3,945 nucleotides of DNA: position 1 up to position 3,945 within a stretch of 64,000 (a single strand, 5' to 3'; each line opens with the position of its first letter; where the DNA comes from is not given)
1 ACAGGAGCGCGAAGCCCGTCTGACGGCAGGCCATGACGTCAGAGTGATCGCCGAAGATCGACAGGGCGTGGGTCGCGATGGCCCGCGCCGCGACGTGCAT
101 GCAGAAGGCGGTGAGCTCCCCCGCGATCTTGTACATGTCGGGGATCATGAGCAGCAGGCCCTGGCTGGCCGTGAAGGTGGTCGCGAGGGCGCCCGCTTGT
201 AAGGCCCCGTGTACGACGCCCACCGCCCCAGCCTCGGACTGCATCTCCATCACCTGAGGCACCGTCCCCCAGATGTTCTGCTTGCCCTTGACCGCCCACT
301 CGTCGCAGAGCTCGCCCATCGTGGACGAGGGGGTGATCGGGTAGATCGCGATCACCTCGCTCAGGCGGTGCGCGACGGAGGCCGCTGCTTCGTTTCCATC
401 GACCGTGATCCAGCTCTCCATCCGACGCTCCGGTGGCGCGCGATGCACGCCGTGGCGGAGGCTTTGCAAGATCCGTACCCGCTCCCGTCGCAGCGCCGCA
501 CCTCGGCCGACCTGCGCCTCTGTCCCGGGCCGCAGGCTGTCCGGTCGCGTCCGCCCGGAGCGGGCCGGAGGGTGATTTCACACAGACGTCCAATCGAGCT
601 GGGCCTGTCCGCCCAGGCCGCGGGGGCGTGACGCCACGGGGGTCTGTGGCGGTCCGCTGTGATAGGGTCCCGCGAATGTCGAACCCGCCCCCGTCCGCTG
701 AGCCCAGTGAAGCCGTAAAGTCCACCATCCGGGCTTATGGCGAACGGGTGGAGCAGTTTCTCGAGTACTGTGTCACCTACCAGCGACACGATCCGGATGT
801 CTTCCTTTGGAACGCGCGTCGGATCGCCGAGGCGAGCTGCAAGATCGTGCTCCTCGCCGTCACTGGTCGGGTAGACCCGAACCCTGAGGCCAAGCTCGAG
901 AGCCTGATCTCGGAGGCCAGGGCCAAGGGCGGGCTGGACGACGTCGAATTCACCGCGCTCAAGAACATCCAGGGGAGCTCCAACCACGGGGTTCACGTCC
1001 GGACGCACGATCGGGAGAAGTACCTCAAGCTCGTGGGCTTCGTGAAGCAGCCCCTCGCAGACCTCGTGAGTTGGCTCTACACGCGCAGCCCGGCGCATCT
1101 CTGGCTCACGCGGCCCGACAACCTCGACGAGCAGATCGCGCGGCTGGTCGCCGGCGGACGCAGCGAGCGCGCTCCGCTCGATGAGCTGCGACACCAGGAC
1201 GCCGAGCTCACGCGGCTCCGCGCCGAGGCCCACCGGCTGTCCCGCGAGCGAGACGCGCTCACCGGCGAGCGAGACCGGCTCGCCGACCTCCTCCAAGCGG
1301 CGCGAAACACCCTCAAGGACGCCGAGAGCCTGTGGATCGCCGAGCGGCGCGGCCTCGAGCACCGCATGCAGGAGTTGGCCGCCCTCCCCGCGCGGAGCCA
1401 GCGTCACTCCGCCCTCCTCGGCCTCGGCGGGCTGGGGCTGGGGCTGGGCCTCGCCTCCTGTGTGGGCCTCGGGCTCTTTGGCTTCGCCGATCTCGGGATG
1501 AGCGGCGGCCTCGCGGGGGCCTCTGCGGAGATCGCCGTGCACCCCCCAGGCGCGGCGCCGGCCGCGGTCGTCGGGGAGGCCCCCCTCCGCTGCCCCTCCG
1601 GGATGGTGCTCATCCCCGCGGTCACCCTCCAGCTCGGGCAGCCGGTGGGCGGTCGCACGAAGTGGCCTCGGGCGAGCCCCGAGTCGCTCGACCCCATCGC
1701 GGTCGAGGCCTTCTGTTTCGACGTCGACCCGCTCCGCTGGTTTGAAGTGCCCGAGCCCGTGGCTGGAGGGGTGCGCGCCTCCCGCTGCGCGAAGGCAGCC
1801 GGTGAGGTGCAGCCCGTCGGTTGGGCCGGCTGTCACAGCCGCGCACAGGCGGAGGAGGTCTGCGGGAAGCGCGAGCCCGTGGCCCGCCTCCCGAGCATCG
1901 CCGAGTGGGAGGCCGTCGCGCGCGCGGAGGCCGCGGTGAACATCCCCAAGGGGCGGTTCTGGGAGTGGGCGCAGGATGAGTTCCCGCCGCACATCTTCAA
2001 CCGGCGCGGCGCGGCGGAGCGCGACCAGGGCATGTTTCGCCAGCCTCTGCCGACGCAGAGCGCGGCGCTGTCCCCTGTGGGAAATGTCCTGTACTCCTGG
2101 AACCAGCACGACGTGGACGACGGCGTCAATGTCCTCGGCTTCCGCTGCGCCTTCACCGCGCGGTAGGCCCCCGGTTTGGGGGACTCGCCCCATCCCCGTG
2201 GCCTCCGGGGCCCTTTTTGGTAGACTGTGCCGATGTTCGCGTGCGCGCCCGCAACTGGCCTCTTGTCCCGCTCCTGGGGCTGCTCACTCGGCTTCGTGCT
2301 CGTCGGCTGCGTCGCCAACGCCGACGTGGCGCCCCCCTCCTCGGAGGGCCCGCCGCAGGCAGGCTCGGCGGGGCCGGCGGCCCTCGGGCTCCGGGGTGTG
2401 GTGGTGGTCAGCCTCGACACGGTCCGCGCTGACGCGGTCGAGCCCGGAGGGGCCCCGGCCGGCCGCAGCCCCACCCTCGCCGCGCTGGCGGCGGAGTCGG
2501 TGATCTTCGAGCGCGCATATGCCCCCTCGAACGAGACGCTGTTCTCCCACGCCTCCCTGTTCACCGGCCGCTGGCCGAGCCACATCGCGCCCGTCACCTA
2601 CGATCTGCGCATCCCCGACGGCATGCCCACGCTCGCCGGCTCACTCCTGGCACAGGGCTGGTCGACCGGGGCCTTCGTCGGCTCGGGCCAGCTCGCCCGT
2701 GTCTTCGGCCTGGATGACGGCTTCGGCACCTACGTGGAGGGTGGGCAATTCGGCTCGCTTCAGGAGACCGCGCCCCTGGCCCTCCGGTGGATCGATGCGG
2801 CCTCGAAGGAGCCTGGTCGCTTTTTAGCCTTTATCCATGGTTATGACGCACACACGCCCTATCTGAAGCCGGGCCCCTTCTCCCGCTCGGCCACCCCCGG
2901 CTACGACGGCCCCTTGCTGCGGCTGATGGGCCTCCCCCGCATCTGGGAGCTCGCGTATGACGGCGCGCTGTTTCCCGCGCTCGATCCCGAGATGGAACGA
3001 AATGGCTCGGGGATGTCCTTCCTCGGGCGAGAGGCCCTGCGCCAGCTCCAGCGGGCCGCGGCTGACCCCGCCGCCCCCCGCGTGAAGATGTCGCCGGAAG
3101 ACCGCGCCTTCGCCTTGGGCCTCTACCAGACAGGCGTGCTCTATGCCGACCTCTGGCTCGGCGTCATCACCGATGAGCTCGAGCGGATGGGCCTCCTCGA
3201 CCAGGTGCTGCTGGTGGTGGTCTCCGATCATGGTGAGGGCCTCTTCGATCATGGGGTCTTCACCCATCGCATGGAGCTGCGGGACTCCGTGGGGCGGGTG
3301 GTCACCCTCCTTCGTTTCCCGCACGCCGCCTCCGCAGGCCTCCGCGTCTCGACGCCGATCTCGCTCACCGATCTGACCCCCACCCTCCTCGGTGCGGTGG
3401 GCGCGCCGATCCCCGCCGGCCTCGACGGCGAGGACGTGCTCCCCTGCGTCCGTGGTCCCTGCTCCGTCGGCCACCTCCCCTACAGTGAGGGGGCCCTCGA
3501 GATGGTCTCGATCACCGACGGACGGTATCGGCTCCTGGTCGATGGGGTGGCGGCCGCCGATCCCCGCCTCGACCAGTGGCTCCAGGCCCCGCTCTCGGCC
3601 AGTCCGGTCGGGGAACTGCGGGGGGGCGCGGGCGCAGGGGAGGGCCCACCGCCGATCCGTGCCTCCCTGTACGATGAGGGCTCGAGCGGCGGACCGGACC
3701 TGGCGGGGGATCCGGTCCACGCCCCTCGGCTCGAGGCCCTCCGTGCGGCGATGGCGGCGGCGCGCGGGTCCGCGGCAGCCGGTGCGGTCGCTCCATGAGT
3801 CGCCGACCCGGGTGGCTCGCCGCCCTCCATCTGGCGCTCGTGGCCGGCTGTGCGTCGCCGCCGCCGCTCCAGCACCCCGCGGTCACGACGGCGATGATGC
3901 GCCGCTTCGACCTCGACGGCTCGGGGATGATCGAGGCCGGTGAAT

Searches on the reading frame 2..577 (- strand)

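Call 14: search_protein_families(library=pfam, proteins=[window:2-577:-], max_evalue=0.001)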
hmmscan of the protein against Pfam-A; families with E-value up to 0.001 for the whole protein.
window:2-577:- (192 aa): 1 family
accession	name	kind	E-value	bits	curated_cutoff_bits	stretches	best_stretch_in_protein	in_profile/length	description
PF01855.24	POR_N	-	3.4e-48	164.8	27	1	68-192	2-123/231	Pyruvate flavodoxin/ferredoxin oxidoreductase, thiamine diP-bdg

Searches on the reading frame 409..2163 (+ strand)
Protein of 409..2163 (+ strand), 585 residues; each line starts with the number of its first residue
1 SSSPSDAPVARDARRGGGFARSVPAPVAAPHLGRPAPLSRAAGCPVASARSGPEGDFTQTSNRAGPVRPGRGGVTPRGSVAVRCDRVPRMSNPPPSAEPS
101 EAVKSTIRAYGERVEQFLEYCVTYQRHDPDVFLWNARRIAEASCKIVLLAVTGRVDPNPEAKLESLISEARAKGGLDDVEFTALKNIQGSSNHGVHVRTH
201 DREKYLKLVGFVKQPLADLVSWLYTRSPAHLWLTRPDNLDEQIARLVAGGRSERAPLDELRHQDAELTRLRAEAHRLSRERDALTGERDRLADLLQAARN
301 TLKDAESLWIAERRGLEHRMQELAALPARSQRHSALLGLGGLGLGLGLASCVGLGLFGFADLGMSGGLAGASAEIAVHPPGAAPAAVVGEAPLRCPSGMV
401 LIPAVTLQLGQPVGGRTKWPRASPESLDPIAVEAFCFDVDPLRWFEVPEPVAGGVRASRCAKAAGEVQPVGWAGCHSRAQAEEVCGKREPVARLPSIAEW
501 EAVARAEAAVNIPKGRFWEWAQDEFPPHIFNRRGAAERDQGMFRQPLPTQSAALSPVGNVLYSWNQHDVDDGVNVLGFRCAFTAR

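Call 13: search_protein_families(library=pfam, proteins=[window:409-2163:+], max_evalue=0.001)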
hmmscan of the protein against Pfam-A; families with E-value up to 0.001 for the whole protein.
window:409-2163:+ (585 aa): 0 families

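Call 46: list_cluster_members(proteins=[window:676-2163:+, window:2233-3795:+])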
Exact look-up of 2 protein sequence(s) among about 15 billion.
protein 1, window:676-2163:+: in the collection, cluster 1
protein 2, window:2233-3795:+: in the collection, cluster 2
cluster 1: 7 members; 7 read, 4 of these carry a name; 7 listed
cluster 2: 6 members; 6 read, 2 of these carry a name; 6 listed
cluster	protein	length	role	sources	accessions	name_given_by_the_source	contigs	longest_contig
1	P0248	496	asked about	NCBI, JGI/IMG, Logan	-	formylglycine-generating enzyme required for sulfatase activity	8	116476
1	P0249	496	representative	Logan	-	-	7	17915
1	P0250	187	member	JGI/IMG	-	formylglycine-generating enzyme required for sulfatase activity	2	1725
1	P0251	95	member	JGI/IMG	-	formylglycine-generating enzyme required for sulfatase activity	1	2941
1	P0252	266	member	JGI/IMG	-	formylglycine-generating enzyme required for sulfatase activity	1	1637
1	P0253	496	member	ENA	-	-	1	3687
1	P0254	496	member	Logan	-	-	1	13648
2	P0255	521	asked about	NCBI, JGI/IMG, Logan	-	hypothetical protein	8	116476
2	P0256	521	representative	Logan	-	-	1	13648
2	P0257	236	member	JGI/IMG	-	hypothetical protein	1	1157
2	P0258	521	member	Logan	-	-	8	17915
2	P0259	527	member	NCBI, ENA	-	-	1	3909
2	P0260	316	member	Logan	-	-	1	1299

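Call 47: find_encoding_contigs(protein=window:676-2163:+, flank=10000, max_places=4)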
Protein window:676-2163:+ (496 aa): 11 contigs read that carry it; 4 places shown.
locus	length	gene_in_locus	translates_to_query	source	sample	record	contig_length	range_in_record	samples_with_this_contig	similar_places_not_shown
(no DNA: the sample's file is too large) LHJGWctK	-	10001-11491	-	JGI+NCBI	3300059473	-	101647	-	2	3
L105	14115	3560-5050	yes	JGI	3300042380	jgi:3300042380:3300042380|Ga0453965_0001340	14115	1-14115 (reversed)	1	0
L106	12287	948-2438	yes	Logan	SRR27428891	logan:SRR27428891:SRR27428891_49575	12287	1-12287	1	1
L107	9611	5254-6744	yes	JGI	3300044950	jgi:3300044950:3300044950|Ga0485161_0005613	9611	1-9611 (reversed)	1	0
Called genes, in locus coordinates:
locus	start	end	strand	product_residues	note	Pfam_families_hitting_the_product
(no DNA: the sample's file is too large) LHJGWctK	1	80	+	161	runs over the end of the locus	PF00499:Oxidored_q3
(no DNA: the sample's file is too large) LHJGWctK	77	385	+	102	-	PF00420:Oxidored_q2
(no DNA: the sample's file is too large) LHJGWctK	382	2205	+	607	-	PF00662:Proton_antipo_N, PF00361:Proton_antipo_M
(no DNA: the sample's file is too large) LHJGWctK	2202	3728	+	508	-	PF00361:Proton_antipo_M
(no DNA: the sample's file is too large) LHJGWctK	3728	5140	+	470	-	PF00361:Proton_antipo_M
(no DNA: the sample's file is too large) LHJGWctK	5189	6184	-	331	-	PF01207:Dus (faint), PF01180:DHO_dh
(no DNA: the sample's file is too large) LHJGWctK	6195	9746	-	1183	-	PF01855:POR_N, PF17147:PFOR_II, PF01558:POR, PF10371:EKR, PF12838:Fer4_7, PF13237:Fer4_10, PF13484:Fer4_16, PF02775:TPP_enzyme_C, +7 more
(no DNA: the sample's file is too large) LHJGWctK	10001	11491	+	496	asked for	-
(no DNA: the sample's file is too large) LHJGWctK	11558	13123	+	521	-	PF00884:Sulfatase, PF01663:Phosphodiest (faint)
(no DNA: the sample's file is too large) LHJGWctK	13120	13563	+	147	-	PF00036:EF-hand_1 (faint), PF13202:EF-hand_5 (faint), PF13405:EF-hand_6 (faint)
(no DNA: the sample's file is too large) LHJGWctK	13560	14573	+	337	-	-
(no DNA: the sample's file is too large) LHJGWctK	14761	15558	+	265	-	-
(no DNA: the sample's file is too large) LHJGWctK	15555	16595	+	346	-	-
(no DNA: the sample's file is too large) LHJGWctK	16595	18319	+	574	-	-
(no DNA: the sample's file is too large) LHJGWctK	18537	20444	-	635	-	PF01565:FAD_binding_4, PF04030:ALO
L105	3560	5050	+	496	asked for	-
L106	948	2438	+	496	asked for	-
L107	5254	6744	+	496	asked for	-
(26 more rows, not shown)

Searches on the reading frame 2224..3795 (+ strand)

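Call 13: search_protein_families(library=pfam, proteins=[window:2224-3795:+], max_evalue=0.001)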
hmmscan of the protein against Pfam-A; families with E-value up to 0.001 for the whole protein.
window:2224-3795:+ (524 aa): 3 families
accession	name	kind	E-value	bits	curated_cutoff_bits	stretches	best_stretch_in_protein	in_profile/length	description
PF00884.28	Sulfatase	-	7.3e-20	71.9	25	1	59-393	3-300/301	Sulfatase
PF01663.27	Phosphodiest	-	2.4e-10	41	23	1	59-120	1-59/342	Type I phosphodiesterase / nucleotide pyrophosphatase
PF16347.10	SGSH_C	-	0.00021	21.9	29.3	1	342-411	2-70/154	N-sulphoglucosamine sulphohydrolase, C-terminal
